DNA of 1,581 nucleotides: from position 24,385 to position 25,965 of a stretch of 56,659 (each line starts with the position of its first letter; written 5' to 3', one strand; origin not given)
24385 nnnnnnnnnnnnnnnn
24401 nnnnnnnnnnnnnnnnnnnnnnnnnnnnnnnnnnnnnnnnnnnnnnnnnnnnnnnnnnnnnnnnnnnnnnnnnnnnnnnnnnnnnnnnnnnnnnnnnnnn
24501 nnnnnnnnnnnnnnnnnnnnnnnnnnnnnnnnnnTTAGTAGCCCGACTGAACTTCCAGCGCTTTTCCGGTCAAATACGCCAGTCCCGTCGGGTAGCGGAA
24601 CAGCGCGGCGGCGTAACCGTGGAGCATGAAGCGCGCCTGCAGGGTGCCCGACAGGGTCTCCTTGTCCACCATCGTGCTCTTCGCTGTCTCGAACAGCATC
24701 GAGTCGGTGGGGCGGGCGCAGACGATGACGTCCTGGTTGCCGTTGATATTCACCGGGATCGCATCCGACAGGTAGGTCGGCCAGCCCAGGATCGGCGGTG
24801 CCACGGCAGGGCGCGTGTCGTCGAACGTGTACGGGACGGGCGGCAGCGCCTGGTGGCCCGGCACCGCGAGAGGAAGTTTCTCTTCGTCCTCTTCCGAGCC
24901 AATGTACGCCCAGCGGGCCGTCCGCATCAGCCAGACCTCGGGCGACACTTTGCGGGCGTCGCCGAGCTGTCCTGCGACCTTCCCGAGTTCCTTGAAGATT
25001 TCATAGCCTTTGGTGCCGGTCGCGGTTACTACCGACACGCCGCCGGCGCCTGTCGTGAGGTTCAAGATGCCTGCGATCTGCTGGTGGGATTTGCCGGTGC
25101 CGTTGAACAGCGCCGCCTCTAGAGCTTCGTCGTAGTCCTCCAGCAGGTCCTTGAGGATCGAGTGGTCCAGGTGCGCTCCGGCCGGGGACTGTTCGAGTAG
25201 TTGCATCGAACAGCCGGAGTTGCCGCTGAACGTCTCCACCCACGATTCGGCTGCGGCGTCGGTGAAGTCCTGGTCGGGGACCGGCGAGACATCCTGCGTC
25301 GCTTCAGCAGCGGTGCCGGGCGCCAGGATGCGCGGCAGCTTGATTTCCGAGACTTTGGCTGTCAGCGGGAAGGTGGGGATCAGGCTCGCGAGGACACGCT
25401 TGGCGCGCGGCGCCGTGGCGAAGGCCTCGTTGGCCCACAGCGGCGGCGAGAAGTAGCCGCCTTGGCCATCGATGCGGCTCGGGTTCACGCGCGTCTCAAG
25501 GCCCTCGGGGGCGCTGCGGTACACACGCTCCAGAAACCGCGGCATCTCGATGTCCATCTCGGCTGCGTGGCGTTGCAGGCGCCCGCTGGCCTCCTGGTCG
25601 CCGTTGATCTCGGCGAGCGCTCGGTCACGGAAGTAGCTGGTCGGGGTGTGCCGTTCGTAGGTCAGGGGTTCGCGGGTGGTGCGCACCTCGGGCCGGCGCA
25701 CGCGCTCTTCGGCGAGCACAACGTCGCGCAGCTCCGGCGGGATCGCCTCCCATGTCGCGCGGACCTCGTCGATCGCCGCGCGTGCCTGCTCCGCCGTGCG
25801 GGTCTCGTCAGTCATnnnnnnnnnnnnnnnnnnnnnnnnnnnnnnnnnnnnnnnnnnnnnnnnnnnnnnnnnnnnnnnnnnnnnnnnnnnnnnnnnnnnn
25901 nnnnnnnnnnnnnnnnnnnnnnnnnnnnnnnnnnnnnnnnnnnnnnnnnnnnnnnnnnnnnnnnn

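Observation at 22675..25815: Two tandem, clearly paralogous HK97-fold capsid protein genes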

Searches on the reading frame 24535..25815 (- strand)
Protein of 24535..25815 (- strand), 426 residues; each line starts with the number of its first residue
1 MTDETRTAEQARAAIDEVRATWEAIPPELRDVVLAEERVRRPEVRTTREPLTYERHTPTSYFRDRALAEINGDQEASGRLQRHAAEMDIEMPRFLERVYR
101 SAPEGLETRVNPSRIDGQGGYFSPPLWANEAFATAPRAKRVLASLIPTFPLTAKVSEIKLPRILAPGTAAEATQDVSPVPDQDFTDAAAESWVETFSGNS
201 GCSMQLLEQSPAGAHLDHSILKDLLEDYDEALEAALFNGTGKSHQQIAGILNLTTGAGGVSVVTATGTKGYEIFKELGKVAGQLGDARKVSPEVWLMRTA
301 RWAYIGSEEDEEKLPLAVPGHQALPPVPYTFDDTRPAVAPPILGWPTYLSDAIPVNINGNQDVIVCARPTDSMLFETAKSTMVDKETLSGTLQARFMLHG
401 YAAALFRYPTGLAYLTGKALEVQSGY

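Call 4: search_protein_families(library=pfam, proteins=[window:24535-25815:-], max_evalue=0.01)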
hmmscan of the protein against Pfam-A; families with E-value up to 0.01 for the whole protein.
window:24535-25815:- (426 aa): 1 family
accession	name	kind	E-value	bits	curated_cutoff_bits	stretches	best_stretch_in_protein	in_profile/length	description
PF05065.19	Phage_capsid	-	4.1e-09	36.7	24.2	1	119-360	1-218/280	Phage capsid family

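Call 6: search_dna_similar(query=window:24535-25815:-, collection=phages, mode=protein, max_rows=30)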
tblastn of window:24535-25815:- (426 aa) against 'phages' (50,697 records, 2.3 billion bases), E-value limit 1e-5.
Records with a match: 61; places in all: 61; records where one place covers at least 80% of the query: 59.
Best place of each record, by identity: <60% 61.
By first word of the organism name: Mycobacterium 61.
By host as written in the record: Mycobacterium smegmatis mc2 155 45; Mycobacterium smegmatis mc#155 8; Mycolicibacterium septicum 1; Mycobacterium smegmatis mc(2)155 1; Mycobacterium 1; Mycobacterium sp. 1; - 1; Mycobacterium smegmatis mc2155 1; and 2 more.
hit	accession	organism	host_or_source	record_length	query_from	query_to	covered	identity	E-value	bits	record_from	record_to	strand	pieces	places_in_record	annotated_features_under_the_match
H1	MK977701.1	Mycobacterium phage Cracklewink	Mycobacterium smegmatis mc#155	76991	53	417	86%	30.0%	4e-35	144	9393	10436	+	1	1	13: major capsid protein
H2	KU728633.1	Mycobacterium phage Bipper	Mycobacterium smegmatis mc2 155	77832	53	417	86%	30.0%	6e-35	143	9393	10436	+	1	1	13: major capsid protein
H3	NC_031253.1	Mycobacterium phage Bipper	Mycobacterium smegmatis mc2 155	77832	53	417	86%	30.0%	6e-35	143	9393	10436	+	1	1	13: major head protein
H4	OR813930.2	Mycobacterium phage WXIN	Mycolicibacterium septicum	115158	51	420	87%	29.5%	1e-30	130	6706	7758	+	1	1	major capsid protein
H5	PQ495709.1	Mycobacterium phage Nadezda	Mycobacterium smegmatis mc(2)155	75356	53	417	86%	29.7%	4e-36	147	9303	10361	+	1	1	major head protein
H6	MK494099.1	Mycobacterium phage Typha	Mycobacterium smegmatis mc#155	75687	53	417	86%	29.7%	4e-36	147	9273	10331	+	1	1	13: major capsid protein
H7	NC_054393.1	Mycobacterium phage Typha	Mycobacterium smegmatis mc#155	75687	53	417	86%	29.7%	4e-36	147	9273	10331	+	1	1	13: major head protein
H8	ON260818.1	Mycobacterium phage Hilltopfarm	Mycobacterium smegmatis mc#155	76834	53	417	86%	29.7%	4e-36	147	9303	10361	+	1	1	13: major capsid protein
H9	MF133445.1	Mycobacterium phage Lucky2013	Mycobacterium smegmatis mc2 155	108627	51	420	87%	28.9%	3e-37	150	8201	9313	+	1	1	14: major capsid protein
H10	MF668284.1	Mycobacterium phage Squint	Mycobacterium smegmatis mc2 155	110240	51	420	87%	28.9%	2e-36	148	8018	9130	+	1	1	major capsid protein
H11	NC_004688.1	Mycobacterium phage Omega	Mycobacterium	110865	51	420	87%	28.9%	2e-32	135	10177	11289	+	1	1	major head protein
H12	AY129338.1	Mycobacterium phage Omega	Mycobacterium sp.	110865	51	420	87%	28.9%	2e-32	135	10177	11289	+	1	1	15: hypothetical protein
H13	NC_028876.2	Mycobacterium phage Ariel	Mycobacterium smegmatis mc2 155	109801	51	420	87%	28.7%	1e-36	148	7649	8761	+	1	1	13: major head protein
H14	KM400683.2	Mycobacterium phage Ariel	Mycobacterium smegmatis mc2 155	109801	51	420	87%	28.7%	1e-36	148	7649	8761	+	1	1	13: major capsid protein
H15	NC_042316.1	Mycobacterium phage Baka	Mycobacterium smegmatis mc2 155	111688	51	420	87%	28.5%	8e-29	125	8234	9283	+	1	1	10: major head protein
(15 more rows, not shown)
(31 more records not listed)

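Call 8: find_related_loci(query=window:24535-25815:-, collection=viral_contigs, flank=8000)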
Query window:24535-25815:- (426 aa) in viral_contigs; peptide patterns used: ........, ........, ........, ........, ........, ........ (x = any residue, [..] = any of these).
18 stretches matched a pattern, but none encodes a relative of the query by tblastn (E <= 1e-3).

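Call 14: find_homologous_proteins(query=window:24535-25815:-, max_evalue=0.00001)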
Query window:24535-25815:- (426 aa): 109 proteins with E <= 0.00001 among 8000 candidates.
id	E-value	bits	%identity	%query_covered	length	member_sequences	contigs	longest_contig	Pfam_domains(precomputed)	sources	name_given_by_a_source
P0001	3.4e-283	957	100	100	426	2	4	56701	PF05065.20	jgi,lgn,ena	-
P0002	3.9e-192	657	71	99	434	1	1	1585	-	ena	-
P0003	2.0e-171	589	70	90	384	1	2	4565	PF05065.20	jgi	jgi:HK97 family phage major capsid protein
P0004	1.3e-163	563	68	89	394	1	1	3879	PF05065.20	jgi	jgi:HK97 family phage major capsid protein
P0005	6.3e-152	524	64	89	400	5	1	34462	PF05065.20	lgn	-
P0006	5.6e-151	521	61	100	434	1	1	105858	-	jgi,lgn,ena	-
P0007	4.7e-141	489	61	90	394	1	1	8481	PF05065.20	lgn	-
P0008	6.5e-137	475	59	90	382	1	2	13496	PF05065.20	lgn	-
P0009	6.2e-130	452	59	90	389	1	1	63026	PF05065.20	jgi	jgi:hypothetical protein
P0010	5.1e-129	449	59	90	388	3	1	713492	-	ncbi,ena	-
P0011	5.6e-129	449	56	94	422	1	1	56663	-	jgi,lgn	jgi:hypothetical protein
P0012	5.2e-125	436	55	90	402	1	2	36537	PF05065.20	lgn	-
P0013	1.8e-121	424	55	91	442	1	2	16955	PF05065.20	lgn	-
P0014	2.8e-121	424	55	90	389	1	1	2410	PF05065.20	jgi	jgi:Phage capsid family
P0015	6.0e-120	419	54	90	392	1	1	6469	PF05065.20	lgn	-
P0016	2.3e-119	417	54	91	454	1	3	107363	PF05065.20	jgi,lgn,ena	-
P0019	1.4e-114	402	57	89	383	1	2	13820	PF05065.20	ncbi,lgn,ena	-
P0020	4.2e-113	397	52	91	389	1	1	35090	PF05065.20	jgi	jgi:HK97 family phage major capsid protein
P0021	1.3e-112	395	55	90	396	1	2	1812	PF05065.20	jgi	jgi:HK97 family phage major capsid protein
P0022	2.0e-109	385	52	90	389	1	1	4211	PF05065.20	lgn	-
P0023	4.8e-109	383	51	90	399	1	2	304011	PF05065.20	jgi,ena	-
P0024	4.2e-105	370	49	90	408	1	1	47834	PF05065.20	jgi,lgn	jgi:hypothetical protein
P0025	2.1e-102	361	49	90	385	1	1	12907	PF05065.20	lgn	-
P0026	9.9e-99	349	45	99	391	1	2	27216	PF05065.20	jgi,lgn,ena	-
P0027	6.9e-97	343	47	90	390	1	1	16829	PF05065.20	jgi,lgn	jgi:HK97 family phage major capsid protein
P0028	2.8e-96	341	48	89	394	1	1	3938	PF05065.20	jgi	jgi:HK97 family phage major capsid protein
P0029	1.4e-95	339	47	90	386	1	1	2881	PF05065.20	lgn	-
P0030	1.9e-95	338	49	90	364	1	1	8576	PF05065.20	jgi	jgi:HK97 family phage major capsid protein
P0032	1.5e-94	336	48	90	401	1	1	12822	PF05065.20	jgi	jgi:hypothetical protein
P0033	7.6e-94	333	47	90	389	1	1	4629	PF05065.20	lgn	-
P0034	1.7e-93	332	46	89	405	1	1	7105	PF05065.20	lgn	-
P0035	2.4e-92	328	46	90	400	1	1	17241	PF05065.20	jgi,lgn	jgi:HK97 family phage major capsid protein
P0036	1.1e-91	326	48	90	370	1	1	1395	PF05065.20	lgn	-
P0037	1.4e-91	326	47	88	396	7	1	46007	PF05065.20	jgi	jgi:HK97 family phage major capsid protein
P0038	9.0e-91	323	45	90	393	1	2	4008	PF05065.20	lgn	-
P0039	1.1e-90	323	45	90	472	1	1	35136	PF05065.20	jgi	jgi:Phage capsid family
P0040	4.7e-90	321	46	95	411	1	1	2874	PF05065.20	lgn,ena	-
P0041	1.0e-89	320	43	100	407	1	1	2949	PF05065.20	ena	-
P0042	1.1e-89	319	48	92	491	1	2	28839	PF05065.20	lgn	-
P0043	3.5e-87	311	45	90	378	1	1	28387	PF05065.20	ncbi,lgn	-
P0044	3.5e-87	311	45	92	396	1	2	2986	PF05065.20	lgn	-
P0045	3.2e-86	308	45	89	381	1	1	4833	PF05065.20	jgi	jgi:HK97 family phage major capsid protein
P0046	5.7e-86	307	46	90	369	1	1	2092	PF05065.20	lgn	-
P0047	7.1e-86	307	44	90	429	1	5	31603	PF05065.20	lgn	-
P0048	2.0e-85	305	47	89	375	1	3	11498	PF05065.20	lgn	-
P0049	1.4e-84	303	45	90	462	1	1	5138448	PF05065.20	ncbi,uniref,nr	ncbi:phage major capsid protein [Paraconexibacter antarcticus]|uniref:Phage major capsid protein n=1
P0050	1.6e-84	302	43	93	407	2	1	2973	PF05065.20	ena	-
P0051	2.7e-84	302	44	90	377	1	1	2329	PF05065.20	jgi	jgi:hypothetical protein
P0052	1.1e-83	300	44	90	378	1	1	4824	PF05065.20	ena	-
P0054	1.9e-83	299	44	91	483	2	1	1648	PF05065.20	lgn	-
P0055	6.5e-83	297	44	94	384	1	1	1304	PF05065.20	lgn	-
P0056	7.9e-83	297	43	90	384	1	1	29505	PF05065.20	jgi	jgi:HK97 family phage major capsid protein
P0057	1.9e-82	296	45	92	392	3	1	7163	PF05065.20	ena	-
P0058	2.5e-82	295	47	91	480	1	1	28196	PF05065.20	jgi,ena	jgi:HK97 family phage major capsid protein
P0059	6.4e-82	294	44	90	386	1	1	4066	PF05065.20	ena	-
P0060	1.3e-81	293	44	90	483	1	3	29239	PF05065.20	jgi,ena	-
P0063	4.6e-81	291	43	90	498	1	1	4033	PF05065.20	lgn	-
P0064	9.6e-81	290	41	92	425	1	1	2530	PF05065.20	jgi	jgi:hypothetical protein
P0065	1.9e-80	289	42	97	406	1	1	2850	PF05065.20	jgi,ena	-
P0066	8.1e-80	287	44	89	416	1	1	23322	PF05065.20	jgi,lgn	jgi:HK97 family phage major capsid protein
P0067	2.0e-79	286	42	90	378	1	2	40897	PF05065.20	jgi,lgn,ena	-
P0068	3.6e-79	285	44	90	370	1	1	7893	PF05065.20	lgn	-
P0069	7.4e-79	284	48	75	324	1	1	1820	PF05065.20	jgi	jgi:hypothetical protein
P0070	2.5e-78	282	44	90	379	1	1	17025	PF05065.20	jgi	jgi:hypothetical protein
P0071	1.3e-77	280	45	90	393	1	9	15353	PF05065.20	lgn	-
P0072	1.5e-77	280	42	95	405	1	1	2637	PF05065.20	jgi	jgi:hypothetical protein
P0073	2.3e-77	279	42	94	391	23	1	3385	PF05065.20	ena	-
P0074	2.6e-77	279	43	90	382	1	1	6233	PF05065.20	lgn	-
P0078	1.8e-75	273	42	93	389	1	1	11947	PF05065.20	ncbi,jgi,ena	jgi:hypothetical protein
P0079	2.5e-75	272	43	91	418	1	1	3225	PF05065.20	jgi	jgi:hypothetical protein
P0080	1.0e-74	270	42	89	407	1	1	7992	PF05065.20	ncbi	-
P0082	8.1e-74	267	41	89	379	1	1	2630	PF05065.20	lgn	-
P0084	1.4e-73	266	42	89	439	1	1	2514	PF05065.20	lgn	-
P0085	1.5e-71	260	44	90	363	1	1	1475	PF05065.20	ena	-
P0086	5.4e-71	258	43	90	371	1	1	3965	PF05065.20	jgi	jgi:HK97 family phage major capsid protein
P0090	4.6e-69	252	41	89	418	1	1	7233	PF05065.20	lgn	-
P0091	1.0e-68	250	41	90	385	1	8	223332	PF05065.20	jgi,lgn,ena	jgi:hypothetical protein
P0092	6.5e-68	248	41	89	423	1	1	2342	PF05065.20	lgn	-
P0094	2.8e-65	239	39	90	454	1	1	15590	PF05065.20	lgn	-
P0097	2.5e-63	233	39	90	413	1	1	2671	PF05065.20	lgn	-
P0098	6.9e-63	231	43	75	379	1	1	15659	PF05065.20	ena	-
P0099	2.4e-62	229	39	91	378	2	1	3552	PF05065.20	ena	-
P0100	4.8e-59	219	39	90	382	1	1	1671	PF05065.20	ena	-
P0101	4.6e-56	209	36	90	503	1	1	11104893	PF05065.20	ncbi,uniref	ncbi:phage major capsid protein [Actinoallomurus sp. CA-142502]|uniref:phage major capsid protein n=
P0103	7.2e-45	172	33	88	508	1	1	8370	PF05065.20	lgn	-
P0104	7.3e-39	152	30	90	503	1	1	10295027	PF05065.20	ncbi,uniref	ncbi:phage major capsid protein [Streptosporangium sp. CA-135522]|uniref:phage major capsid protein 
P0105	3.8e-36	143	31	99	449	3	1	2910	PF05065.20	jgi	jgi:HK97 family phage major capsid protein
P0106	5.9e-36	143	33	87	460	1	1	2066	PF05065.20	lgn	-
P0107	2.8e-34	137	30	98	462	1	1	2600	PF05065.20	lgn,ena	-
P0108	5.2e-34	136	30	97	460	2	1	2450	PF05065.20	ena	-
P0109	9.0e-29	119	31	100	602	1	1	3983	PF05065.20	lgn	-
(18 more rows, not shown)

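Call 19: find_related_loci(query=A1, collection=genome_contigs, flank=10000)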
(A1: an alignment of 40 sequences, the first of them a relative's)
Query A1 (426 aa) in genome_contigs; peptide patterns used: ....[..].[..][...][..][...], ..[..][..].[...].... (x = any residue, [..] = any of these).
143 stretches matched a pattern; 16 encode a relative of the query (tblastn E <= 1e-3); 16 distinct loci.
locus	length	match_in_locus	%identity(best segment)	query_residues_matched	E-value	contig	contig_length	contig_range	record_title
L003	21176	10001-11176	45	44-426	3e-91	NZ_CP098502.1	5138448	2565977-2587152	Paraconexibacter antarcticus strain 02-257 chromosome, complete genome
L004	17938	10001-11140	40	39-425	2e-75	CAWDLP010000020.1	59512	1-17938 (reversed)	MAG: uncultured Acidimicrobiaceae bacterium isolate MFD04540.bin.2.101 genome assembly, contig: contig_67961, whole geno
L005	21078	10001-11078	42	43-426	3e-62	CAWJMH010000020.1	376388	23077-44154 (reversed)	MAG: uncultured Solirubrobacterales bacterium isolate MFD02671.bin.2.38 genome assembly, contig: contig_43901, whole gen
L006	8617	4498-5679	34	44-426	1e-57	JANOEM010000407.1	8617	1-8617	MAG: Actinomycetes bacterium isolate SOY_65_metabat_270 SOY_65_k141_2118746, whole genome shotgun sequence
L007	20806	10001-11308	33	9-420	1e-56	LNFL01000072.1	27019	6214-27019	MAG: Actinobacteria bacterium Ga0077560 Ga0077560_1065.1, whole genome shotgun sequence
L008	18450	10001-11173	34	37-426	5e-57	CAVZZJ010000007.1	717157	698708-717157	MAG: uncultured Acidimicrobiaceae bacterium isolate MFD01716.bin.2.92 genome assembly, contig: contig_4588, whole genome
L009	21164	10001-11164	35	44-420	5e-56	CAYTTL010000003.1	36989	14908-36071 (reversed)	MAG TPA_asm: uncultured Acidimicrobiales bacterium isolate binchicken_co174_52 genome assembly, contig: NODE_167_length_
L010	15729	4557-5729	35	44-426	1e-55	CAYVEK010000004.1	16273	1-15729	MAG TPA_asm: uncultured Candidatus Saccharibacteria bacterium isolate SRP257259_co1_237 genome assembly, contig: NODE_45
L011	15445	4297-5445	34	48-420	1e-51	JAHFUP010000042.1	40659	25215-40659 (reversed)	MAG: Acidimicrobiia bacterium isolate nzgw82 NODE_848_length_40660_cov_64.983917, whole genome shotgun sequence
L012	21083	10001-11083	31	44-420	5e-45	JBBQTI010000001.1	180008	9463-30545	MAG: Acidimicrobiia bacterium isolate Co_metawrap_1816 Cmw_1816_k141_24639334_length_180008_cov_13.9870, whole genome sh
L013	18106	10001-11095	33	60-426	1e-43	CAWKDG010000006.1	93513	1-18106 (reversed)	MAG: uncultured Acidimicrobiaceae bacterium isolate MFD05512.bin.2.186 genome assembly, contig: contig_33020, whole geno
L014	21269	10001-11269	29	44-426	9e-36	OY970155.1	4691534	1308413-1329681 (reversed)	MAG: uncultured Acidimicrobiaceae bacterium isolate MFD10071.bin.2.24 genome assembly, chromosome: 1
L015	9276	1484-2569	29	43-420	4e-35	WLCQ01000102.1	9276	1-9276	MAG: Actinomycetota bacterium isolate UFOp-RE-14apr17-265 RE-14apr17-265-c102, whole genome shotgun sequence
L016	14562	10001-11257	28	2-417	4e-33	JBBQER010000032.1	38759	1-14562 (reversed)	MAG: Acidimicrobiia bacterium isolate Co_metawrap_1095 Cmw_1095_k141_23371897_length_38759_cov_8.0000, whole genome shot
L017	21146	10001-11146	38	47-426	1e-55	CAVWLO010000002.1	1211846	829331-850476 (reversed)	MAG: uncultured Acidimicrobiaceae bacterium isolate MFD09286.bin.2.1 genome assembly, contig: contig_18629, whole genome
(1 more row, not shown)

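Call 20: find_related_loci(query=A1, collection=viral_contigs, flank=10000)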
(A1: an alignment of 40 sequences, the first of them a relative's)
Query A1 (426 aa) in viral_contigs; peptide patterns used: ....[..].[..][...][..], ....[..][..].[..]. (x = any residue, [..] = any of these).
147 stretches matched a pattern; 131 encode a relative of the query (tblastn E <= 1e-3); the best 80 are kept; 79 distinct loci.
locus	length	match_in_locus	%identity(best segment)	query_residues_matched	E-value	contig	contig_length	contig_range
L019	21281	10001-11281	61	3-426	8e-159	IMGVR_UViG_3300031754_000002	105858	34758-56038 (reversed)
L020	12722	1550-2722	58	37-424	8e-133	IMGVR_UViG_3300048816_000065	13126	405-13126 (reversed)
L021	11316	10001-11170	54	40-426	1e-125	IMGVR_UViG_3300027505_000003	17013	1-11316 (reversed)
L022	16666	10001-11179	52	37-426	4e-124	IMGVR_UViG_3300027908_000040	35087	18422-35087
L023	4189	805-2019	54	20-424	2e-125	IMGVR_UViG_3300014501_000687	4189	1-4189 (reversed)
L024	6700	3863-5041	55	36-424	2e-120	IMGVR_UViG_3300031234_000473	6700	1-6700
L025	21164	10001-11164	51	42-426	2e-114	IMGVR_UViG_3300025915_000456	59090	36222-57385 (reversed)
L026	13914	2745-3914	45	5-426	1e-97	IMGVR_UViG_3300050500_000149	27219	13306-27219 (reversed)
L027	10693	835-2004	45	5-426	1e-97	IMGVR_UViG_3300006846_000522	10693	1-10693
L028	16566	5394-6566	46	44-426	3e-97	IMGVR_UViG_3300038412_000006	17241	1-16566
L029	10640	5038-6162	44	44-426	3e-92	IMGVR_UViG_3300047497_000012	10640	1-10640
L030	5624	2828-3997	45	29-426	3e-92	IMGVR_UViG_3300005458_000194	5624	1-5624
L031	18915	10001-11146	42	38-426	4e-88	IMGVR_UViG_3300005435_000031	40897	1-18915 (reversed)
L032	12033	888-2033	42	38-426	3e-88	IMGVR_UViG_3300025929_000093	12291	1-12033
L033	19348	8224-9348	44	44-426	5e-87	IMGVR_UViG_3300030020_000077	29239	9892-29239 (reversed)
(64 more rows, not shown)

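Call 44: predict_structure(alignment_id=A1)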
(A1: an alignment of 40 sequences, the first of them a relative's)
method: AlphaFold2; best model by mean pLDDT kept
length: 426 residues; sequences in the alignment: 40
mean_pLDDT: 79.7   pTM: 0.70
mean pLDDT of the five models: 79.7, 77.9, 77.1, 73.8, 73.5
residues with pLDDT >= 90: 98; 70-90: 234; 50-70: 74; < 50: 20
segments of 3 or more residues with pLDDT < 50: 1-3, 104-108, 110-119
pLDDT, mean of each block of 10 residues (from residue 1): 65 90 94 85 66 83 85 88 85 73 50 46 66 62 88 86 63 66 69 91 85 85 88 93 92 87 87 88 88 89 85 72 56 68 85 79 91 89 74 84 91 91 79
secondary structure, 60 per line:
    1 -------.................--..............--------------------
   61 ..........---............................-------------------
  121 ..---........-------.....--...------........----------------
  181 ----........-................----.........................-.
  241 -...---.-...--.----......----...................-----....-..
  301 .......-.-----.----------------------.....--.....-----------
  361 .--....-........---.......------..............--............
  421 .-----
elements in order: H8-24 H27-40 H61-70 H74-101 H126-133 H141-145 E148-150 E157-164 E185-192 E194-203 H204-209 H214-238 E260-265 H270-288 E294-297 H299-307 E338-342 E345-349 E364-367 E372-376 E380-386 E393-406 E412-417

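Call 47: fold_search(model_id=the predicted structure, library=pdb)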
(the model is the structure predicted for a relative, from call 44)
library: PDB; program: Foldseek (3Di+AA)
matches with E <= 10: 754; with E <= 0.001: 358
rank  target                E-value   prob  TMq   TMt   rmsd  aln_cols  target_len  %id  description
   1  1ohg_A                1.5e-12  1.00  0.45  0.65   9.7       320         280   15  STRUCTURE OF THE DSDNA BACTERIOPHAGE HK97 MATURE EMPTY CAPSID (released 2003-12-11)
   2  2ft1_F                5.0e-12  1.00  0.45  0.70   5.0       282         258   15  Bacteriophage HK97 Head II (released 2006-02-07)
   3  2ft1_G                7.2e-12  1.00  0.47  0.72   4.1       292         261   14  Bacteriophage HK97 Head II (released 2006-02-07)
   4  9ous_A                1.1e-11  1.00  0.44  0.63  10.1       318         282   14  D3 Virion icos (released 2026-03-11)
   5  2fte_G                1.2e-11  1.00  0.45  0.75   4.7       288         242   14  Bacteriophage HK97 Expansion Intermediate IV (released 2006-02-07)
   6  9lbm_A                1.2e-11  1.00  0.45  0.64   6.5       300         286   15  Cryo-EM structure of bacteriophage phiXacJX1 capsid (released 2025-05-07)
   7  8t6r                  1.2e-11  1.00  0.43  0.57   5.6       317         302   14  Acinetobacter baumannii 118362 family 2A cargo-loaded encapsulin shell (released 2024-03-13)
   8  2frp_G                1.3e-11  1.00  0.46  0.76   3.9       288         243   14  Bacteriophage HK97 Expansion Intermediate IV (released 2006-02-07)
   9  8eb4_G                1.6e-11  1.00  0.44  0.58   5.9       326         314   16  Gordonia phage Ziko (released 2023-02-01)
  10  3e8k_G                1.7e-11  1.00  0.45  0.74   4.6       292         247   15  Crystal structure of HK97 Prohead II (released 2009-02-17)
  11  8wol_1                1.7e-11  1.00  0.42  0.57   7.4       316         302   16  Cryo-EM structure of the Mmp1 encapasulin from Mycobacterium smegmatis (released 2024-11-27)
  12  8gta_A                2.4e-11  1.00  0.43  0.64   8.3       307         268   13  Cryo-EM structure of the marine siphophage vB_Dshs-R4C capsid (released 2023-07-12)
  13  2fte_F                2.6e-11  1.00  0.44  0.67   4.7       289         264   14  Bacteriophage HK97 Expansion Intermediate IV (released 2006-02-07)
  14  8cfa_C                2.9e-11  1.00  0.45  0.75   4.7       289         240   14  HK97 Prohead II as part of a DNA packaging complex (released 2023-05-24)
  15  8cfa_G                3.1e-11  1.00  0.44  0.72   4.7       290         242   14  HK97 Prohead II as part of a DNA packaging complex (released 2023-05-24)
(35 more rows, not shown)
